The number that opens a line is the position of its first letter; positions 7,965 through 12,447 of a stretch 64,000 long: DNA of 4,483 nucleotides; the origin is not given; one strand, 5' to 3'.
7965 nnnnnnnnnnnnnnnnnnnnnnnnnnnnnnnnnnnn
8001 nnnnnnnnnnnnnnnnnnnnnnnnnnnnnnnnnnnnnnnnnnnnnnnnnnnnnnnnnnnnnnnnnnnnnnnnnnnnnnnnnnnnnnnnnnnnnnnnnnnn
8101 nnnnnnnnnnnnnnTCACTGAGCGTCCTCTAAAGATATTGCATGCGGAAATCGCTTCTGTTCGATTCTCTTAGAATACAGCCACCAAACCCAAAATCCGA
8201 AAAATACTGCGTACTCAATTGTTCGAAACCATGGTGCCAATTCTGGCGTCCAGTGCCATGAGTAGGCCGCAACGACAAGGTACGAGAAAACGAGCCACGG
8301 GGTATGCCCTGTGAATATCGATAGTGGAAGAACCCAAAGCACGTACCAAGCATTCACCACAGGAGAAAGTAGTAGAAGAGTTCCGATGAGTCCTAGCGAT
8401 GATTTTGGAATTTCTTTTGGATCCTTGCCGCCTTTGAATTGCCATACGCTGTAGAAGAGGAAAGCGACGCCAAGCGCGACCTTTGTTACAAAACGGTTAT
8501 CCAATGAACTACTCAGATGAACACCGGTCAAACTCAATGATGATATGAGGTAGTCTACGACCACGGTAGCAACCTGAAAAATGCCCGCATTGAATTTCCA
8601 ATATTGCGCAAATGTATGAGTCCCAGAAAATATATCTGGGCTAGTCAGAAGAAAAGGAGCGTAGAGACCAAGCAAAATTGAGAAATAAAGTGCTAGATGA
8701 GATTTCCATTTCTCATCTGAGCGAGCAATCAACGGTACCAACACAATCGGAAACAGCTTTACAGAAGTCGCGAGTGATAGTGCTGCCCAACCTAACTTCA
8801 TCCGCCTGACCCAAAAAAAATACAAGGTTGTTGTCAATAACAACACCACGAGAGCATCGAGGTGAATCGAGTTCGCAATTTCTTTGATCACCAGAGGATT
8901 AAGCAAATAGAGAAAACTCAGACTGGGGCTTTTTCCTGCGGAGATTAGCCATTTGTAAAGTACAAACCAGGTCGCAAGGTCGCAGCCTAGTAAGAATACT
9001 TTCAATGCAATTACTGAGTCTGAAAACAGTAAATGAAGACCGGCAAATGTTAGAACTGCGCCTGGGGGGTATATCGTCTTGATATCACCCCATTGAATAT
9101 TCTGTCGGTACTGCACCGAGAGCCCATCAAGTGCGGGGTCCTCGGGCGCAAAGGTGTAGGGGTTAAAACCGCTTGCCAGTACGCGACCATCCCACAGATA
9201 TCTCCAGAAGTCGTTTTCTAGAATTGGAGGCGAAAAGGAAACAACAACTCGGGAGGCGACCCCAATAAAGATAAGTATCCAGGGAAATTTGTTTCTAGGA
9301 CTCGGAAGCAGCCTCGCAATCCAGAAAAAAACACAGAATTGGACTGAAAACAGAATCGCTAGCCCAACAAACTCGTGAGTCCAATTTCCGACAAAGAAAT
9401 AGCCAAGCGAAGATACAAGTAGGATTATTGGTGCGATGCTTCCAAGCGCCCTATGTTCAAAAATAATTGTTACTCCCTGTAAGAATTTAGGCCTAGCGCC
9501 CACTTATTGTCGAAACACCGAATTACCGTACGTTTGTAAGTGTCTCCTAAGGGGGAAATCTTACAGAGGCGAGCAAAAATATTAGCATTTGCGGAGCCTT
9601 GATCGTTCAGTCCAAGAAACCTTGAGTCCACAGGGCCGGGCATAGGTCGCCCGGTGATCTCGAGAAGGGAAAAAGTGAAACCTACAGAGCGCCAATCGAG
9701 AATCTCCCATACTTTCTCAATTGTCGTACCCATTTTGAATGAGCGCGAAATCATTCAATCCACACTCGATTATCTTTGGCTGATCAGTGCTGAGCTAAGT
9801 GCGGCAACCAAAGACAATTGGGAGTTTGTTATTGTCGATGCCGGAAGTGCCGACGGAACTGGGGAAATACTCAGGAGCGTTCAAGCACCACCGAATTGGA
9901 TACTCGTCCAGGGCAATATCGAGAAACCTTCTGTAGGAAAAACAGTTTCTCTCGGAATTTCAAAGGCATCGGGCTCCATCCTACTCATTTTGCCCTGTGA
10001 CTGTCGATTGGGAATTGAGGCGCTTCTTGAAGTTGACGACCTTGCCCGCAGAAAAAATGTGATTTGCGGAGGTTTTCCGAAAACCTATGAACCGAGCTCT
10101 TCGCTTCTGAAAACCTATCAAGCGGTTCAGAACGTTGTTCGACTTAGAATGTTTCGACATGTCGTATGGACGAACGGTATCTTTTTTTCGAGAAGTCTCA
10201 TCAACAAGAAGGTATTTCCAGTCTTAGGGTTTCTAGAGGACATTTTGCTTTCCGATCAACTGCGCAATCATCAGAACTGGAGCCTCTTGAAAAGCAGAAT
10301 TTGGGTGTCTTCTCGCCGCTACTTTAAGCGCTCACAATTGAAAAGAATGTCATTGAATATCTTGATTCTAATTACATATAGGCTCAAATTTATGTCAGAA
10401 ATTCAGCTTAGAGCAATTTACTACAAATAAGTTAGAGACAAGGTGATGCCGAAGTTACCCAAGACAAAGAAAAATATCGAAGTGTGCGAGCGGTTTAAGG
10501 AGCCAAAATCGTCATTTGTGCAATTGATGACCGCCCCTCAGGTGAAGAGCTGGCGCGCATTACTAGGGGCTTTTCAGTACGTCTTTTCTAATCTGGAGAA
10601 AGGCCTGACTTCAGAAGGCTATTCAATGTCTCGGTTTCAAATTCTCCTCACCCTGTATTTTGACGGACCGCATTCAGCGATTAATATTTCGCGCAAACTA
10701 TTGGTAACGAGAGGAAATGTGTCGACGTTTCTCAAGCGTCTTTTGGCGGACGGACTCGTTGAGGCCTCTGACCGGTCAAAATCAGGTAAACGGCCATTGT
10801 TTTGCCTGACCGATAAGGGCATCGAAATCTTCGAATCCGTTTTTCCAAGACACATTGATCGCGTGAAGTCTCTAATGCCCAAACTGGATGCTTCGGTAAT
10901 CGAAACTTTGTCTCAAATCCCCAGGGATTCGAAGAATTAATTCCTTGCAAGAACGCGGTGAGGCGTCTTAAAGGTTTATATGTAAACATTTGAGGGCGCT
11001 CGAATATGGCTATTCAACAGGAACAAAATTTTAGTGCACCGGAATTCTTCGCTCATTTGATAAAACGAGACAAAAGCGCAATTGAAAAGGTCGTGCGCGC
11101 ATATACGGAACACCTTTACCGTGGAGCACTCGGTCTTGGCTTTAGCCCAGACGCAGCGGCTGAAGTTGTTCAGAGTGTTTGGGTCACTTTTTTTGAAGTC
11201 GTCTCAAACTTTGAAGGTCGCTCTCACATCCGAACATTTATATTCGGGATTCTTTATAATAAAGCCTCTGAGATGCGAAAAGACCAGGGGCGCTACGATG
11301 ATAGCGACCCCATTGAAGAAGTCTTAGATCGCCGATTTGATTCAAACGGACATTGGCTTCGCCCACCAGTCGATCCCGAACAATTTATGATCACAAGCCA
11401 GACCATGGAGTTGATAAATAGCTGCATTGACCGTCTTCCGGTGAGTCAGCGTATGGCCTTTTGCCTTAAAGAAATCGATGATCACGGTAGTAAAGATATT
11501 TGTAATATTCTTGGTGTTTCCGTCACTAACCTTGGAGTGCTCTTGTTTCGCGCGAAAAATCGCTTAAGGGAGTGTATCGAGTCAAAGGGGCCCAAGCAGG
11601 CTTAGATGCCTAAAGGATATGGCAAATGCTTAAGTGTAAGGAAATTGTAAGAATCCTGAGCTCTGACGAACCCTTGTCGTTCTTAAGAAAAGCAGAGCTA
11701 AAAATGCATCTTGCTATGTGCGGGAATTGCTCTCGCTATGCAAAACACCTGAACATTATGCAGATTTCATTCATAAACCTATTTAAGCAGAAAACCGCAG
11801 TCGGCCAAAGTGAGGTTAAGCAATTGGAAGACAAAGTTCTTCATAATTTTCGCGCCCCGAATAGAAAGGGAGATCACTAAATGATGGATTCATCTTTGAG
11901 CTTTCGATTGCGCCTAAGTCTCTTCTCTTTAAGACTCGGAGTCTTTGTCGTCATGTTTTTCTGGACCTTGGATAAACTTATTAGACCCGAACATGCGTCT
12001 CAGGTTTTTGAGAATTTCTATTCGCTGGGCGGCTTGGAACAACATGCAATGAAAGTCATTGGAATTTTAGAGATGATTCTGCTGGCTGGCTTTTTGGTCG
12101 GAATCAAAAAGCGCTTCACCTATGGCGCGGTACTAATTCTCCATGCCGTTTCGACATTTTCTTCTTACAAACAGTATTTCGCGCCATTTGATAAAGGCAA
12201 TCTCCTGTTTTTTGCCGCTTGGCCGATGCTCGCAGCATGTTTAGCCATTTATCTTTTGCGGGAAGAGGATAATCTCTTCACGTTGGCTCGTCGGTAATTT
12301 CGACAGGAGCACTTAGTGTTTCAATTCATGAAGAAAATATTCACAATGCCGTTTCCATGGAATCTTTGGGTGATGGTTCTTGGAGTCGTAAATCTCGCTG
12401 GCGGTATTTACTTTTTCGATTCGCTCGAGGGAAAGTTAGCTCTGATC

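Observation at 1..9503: Nine-gene translationally coupled operon extending the uncharacterised ynjBCD-ynjE-ynjF gene set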

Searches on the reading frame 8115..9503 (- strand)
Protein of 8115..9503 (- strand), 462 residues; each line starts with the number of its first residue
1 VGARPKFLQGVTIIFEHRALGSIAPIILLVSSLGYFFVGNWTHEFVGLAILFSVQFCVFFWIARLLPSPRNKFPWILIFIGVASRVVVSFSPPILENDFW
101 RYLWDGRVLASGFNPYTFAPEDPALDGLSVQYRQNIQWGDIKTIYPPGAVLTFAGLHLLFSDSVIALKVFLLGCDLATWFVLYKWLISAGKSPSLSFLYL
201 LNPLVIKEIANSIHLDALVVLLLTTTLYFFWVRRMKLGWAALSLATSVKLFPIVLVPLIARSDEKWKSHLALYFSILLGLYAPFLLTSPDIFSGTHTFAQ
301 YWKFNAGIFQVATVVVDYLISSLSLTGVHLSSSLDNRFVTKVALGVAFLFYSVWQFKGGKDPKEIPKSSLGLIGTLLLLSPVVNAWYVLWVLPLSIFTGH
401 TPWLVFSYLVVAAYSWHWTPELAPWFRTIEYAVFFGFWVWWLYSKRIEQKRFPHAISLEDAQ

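Call 5: search_protein_families(library=pfam, proteins=[window:8115-9503:-], max_evalue=0.01)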
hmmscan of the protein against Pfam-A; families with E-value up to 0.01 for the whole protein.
window:8115-9503:- (462 aa): 0 families

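Call 6: search_protein_families(library=ncbifam, proteins=[window:8115-9503:-], max_evalue=0.01)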
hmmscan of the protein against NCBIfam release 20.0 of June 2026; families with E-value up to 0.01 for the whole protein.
window:8115-9503:- (462 aa): 2 families
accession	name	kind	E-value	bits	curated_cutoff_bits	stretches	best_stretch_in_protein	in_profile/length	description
TIGR03459.1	crt_membr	equivalog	5e-07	29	439.4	1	89-258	90-261/470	alpha-(1->6)-mannopyranosyltransferase A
NF038066.1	MptB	equivalog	9.2e-06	24.3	40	1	86-223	147-289/553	polyprenol phosphomannose-dependent alpha 1,6 mannosyltransferase MptB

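Call 14: search_protein_families(library=pfam, proteins=[window:8115-9503:-], max_evalue=1)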
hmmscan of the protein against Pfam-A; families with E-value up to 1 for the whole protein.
window:8115-9503:- (462 aa): 0 families

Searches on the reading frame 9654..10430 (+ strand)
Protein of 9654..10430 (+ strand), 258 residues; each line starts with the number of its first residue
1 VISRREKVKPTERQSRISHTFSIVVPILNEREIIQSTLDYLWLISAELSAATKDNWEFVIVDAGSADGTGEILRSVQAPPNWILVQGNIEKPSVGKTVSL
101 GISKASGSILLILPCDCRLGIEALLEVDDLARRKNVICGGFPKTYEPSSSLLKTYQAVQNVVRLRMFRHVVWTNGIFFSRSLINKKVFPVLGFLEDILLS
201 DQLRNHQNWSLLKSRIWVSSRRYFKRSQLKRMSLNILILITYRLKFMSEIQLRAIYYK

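Call 5: search_protein_families(library=pfam, proteins=[window:9654-10430:+], max_evalue=0.01)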
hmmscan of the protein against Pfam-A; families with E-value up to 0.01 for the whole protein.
window:9654-10430:+ (258 aa): 2 families
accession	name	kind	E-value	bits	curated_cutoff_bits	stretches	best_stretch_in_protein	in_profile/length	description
PF00535.33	Glycos_transf_2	-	5.4e-12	46.4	23.3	1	22-157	1-131/168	Glycosyl transferase family 2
PF10111.15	Glyco_tranf_2_2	-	0.0035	17.3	27.3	1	22-131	1-106/276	Glycosyltransferase like family 2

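Call 6: search_protein_families(library=ncbifam, proteins=[window:9654-10430:+], max_evalue=0.01)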
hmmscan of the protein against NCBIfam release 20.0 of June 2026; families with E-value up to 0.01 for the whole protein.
window:9654-10430:+ (258 aa): 10 families
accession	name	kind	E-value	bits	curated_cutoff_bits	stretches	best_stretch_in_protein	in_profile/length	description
TIGR04283.1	glyco_like_mftF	equivalog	1.1e-29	103.6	182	1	22-254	2-219/221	TIGR04283 family arsenosugar biosynthesis glycosyltransferase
NF045692.1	OglycostaseCruG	equivalog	1.8e-05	23.9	600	1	3-78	25-93/386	2'-O-glycosyltransferase CruG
NF041875.1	EPS_EpsD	equivalog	2.7e-05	23.7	370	1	22-120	2-93/325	exopolysaccharide biosynthesis glycosyltransferase EpsD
NF007482.0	PRK10073.1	equivalog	2.9e-05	23.2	423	1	18-79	5-59/334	glycosyltransferase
TIGR03937.1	PgaC_IcaA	equivalog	3.6e-05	22.9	422.3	1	11-121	37-140/407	poly-beta-1,6-N-acetyl-D-glucosamine synthase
NF047683.1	TeichurnBiosyTuaG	equivalog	3.7e-05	23.5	400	1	19-113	6-93/252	teichuronic acid biosynthesis protein TuaG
NF047588.1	GlcsyltransPgfSStrep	equivalog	4.1e-05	23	500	1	21-80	3-59/308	glycosyltransferase PgfS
NF010496.0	PRK13915.1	equivalog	0.00017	20.8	262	1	16-73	28-81/307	glucosyl-3-phosphoglycerate synthase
NF007986.1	PRK10714.1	equivalog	0.00054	19.1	529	1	20-119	7-103/316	undecaprenyl-phosphate 4-deoxy-4-formamido-L-arabinose transferase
NF038302.1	EPS_HpsE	equivalog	0.0065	15.5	300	0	20-78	2-56/307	hormogonium polysaccharide biosynthesis glycosyltransferase HpsE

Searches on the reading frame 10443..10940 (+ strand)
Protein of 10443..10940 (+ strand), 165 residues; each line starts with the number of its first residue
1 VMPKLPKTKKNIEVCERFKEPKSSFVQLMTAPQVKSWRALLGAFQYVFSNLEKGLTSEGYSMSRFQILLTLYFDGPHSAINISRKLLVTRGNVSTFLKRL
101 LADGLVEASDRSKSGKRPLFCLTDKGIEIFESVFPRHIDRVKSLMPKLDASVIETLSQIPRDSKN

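Call 13: search_protein_families(library=ncbifam, proteins=[window:10443-10940:+], max_evalue=0.01)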
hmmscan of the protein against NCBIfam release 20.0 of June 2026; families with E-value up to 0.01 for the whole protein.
window:10443-10940:+ (165 aa): 10 families
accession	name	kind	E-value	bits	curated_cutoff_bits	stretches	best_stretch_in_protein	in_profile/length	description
NF040939.2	trans_reg_lrs14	equivalog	0.0005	20.1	90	1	61-122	20-83/103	Lrs14 family HTH-type transcriptional regulator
TIGR02337.1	HpaR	equivalog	0.00051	19.9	121.2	1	41-158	7-124/130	homoprotocatechuate degradation operon regulator HpaR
NF033788.1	HTH_metalloreg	subfamily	0.0013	18.5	55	1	63-112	12-61/77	metalloregulator ArsR/SmtB family transcription factor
NF047906.1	CdPbTransRegCmtR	equivalog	0.0022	17.9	150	1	63-113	22-71/104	Cd(II)/Pb(II)-sensing metalloregulatory transcriptional regulator CmtR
TIGR02702.1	SufR_cyano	equivalog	0.0039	16.9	178.8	1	66-144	5-87/208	iron-sulfur cluster biosynthesis transcriptional regulator SufR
TIGR04176.1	MarR_EPS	equivalog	0.0049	16.9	88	1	63-146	5-90/105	MarR family EPS-associated transcriptional regulator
NF050133.1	TransRegFabT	equivalog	0.005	17.1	200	1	79-157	46-124/138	fatty acid biosynthesis transcriptional regulator FabT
NF053606.1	Sta1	subfamily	0.0061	16.6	80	0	61-120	19-79/100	Sta1 family transcriptional regulator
NF045593.1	bilirub_TF_BilQ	equivalog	0.0062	16.2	125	1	78-133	46-101/135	bilirubin utilization transcriptional regulator BilQ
TIGR01884.1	cas_HTH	subfamily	0.0067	15.8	60.2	1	49-113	129-192/202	CRISPR-associated CARF protein Csa3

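Call 14: search_protein_families(library=pfam, proteins=[window:10443-10940:+], max_evalue=1)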
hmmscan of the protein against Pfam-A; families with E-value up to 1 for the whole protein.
window:10443-10940:+ (165 aa): 13 families
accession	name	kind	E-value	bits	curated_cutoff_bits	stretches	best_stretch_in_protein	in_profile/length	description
PF01047.28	MarR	-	2.7e-08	34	24.6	1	61-110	2-51/59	MarR family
PF12802.13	MarR_2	-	1.7e-06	28.5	27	1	60-109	3-53/61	MarR family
PF13463.12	HTH_27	-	5.8e-05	23.7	22.2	1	66-126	7-68/68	Winged helix DNA-binding domain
PF13601.12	HTH_34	-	0.00035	21.1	27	1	64-133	2-72/80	Winged helix DNA-binding domain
PF13412.12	HTH_24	-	0.00063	19.7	21.9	1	64-107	5-48/48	Winged helix-turn-helix DNA-binding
PF01022.26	HTH_5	-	0.0017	18.6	22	1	64-107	4-46/47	Bacterial regulatory protein, arsR family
PF01978.25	TrmB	-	0.0021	18.3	25.6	1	66-112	12-58/68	Sugar-specific transcriptional regulator TrmB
PF01638.23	HxlR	-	0.0025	18.1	20.8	1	67-131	10-74/91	HxlR-like helix-turn-helix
PF03551.20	PadR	-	0.0047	17.3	27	1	88-128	29-71/75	Transcriptional regulator PadR-like family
PF20290.3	MC4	-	0.006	17.3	28.1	1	79-150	53-122/133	ABC-three component (ABC-3C) system Middle Component 4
PF07381.18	EarA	-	0.015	15.5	22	1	61-132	8-89/90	EarA-like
PF14947.12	HTH_45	-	0.04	14.4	25.5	1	89-132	32-68/77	Winged helix-turn-helix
PF04458.17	DUF505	-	0.31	9.8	28.7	1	91-141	365-413/622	Protein of unknown function (DUF505)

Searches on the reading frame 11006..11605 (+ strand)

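Call 13: search_protein_families(library=ncbifam, proteins=[window:11006-11605:+], max_evalue=0.01)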
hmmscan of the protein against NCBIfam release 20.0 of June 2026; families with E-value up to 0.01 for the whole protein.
window:11006-11605:+ (199 aa): 67 families (the best 25 are shown)
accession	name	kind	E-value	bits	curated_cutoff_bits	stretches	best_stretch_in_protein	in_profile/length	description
TIGR02943.1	Sig70_famx1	hypoth_equivalog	9.5e-28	97.3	162.2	1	48-196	26-184/188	RNA polymerase sigma-70 factor, TIGR02943 family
NF009196.0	PRK12544.1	equivalog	3.8e-25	88.5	287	1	49-194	43-199/208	RNA polymerase factor sigma-70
NF008888.0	PRK11922.1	equivalog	1.7e-24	86.8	204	1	8-193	14-198/231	RNA polymerase sigma factor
NF009173.0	PRK12520.1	equivalog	2.1e-23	83.1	255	1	28-192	6-180/191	RNA polymerase sigma factor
NF009184.0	PRK12532.1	equivalog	2.7e-23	82.9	276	1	42-194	24-187/195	RNA polymerase sigma factor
NF008892.0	PRK11924.2-1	equivalog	1.1e-21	77.4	291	1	36-194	28-196/203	RNA polymerase sigma factor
NF009182.0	PRK12530.1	subfamily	1.4e-20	73.6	264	1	48-193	33-186/193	RNA polymerase sigma factor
NF009197.0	PRK12545.1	equivalog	3.4e-19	69.4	336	1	48-195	32-191/201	RNA polymerase factor sigma-70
TIGR02937.1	sigma70-ECF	superfamily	1.4e-17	63.8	42.9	1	25-190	2-164/165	sigma-70 family RNA polymerase sigma factor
NF058625.1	sigma_PG0214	equivalog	6.5e-17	61.8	130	1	27-193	7-163/170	GFO_1088 family ECF-type sigma factor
NF009166.1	PRK12513.1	equivalog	1.9e-15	57.1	206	1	21-192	19-187/193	RNA polymerase sigma factor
TIGR02985.1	Sig70_bacteroi1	subfamily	2.9e-15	56.8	126.4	1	25-189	2-160/162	RNA polymerase sigma-70 factor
TIGR02939.1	RpoE_Sigma70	equivalog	8.3e-15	55.3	236.15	1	18-189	14-184/190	RNA polymerase sigma factor RpoE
NF007223.0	PRK09641.1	equivalog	4.5e-13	49.5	209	1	18-192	12-185/187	RNA polymerase sigma factor SigW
TIGR02950.1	SigM_subfam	subfamily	7.6e-13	48.6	147.95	1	26-190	2-157/159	RNA polymerase sigma factor, SigM family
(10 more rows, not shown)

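Call 14: search_protein_families(library=pfam, proteins=[window:11006-11605:+], max_evalue=1)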
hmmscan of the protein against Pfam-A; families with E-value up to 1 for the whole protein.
window:11006-11605:+ (199 aa): 4 families
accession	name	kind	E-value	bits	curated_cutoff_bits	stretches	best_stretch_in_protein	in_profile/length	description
PF08281.18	Sigma70_r4_2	-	2.9e-10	40.1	25.7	1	136-187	3-54/54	Sigma-70, region 4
PF04542.20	Sigma70_r2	-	1e-05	25.7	24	1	30-96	2-70/71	Sigma-70 region 2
PF22233.2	PhyR_sigma-like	-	0.013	15.8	27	1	144-184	4-44/50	Response regulator PhyR, sigma-like domain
PF24410.1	wHTH-HSP90_Na-assoc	-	0.2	12.4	23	0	106-130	9-35/55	wHTH-Hsp90_Na associated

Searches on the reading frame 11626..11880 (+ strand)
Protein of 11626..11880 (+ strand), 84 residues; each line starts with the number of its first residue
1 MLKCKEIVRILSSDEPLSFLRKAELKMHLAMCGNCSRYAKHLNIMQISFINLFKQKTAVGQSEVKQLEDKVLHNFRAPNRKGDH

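Call 14: search_protein_families(library=pfam, proteins=[window:11626-11880:+], max_evalue=1)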
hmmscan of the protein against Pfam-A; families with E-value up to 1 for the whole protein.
window:11626-11880:+ (84 aa): 2 families
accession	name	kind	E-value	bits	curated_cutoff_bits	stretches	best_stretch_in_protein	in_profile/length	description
PF13490.11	zf-HC2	-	0.00032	21.2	22.2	1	14-35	13-34/35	Putative zinc-finger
PF23546.1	Zn_ribbon_TOP3B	-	0.045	13.9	27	1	31-43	8-20/40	DNA topoisomerase 3-beta zinc ribbon domain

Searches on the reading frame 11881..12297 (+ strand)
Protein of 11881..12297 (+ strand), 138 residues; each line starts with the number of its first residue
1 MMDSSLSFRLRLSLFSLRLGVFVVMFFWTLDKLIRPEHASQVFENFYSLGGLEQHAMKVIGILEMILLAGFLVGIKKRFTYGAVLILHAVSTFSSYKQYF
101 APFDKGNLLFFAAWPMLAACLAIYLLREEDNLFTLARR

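Call 13: search_protein_families(library=ncbifam, proteins=[window:11881-12297:+], max_evalue=0.01)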
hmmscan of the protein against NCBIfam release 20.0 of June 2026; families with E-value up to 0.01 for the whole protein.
window:11881-12297:+ (138 aa): 0 families

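Call 14: search_protein_families(library=pfam, proteins=[window:11881-12297:+], max_evalue=1)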
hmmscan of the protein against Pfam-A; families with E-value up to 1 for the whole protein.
window:11881-12297:+ (138 aa): 4 families
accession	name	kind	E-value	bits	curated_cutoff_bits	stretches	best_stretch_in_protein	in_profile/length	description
PF07291.16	MauE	-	0.00026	21.7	27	1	14-92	5-84/128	Methylamine utilisation protein MauE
PF13564.11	DoxX_2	-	0.0015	19.1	26.3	1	21-89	6-72/103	DoxX-like family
PF20040.4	DUF6442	-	0.2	12.4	25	1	60-124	29-96/102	Family of unknown function (DUF6442)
PF07681.17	DoxX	-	0.37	11.9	23.6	1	14-94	2-82/85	DoxX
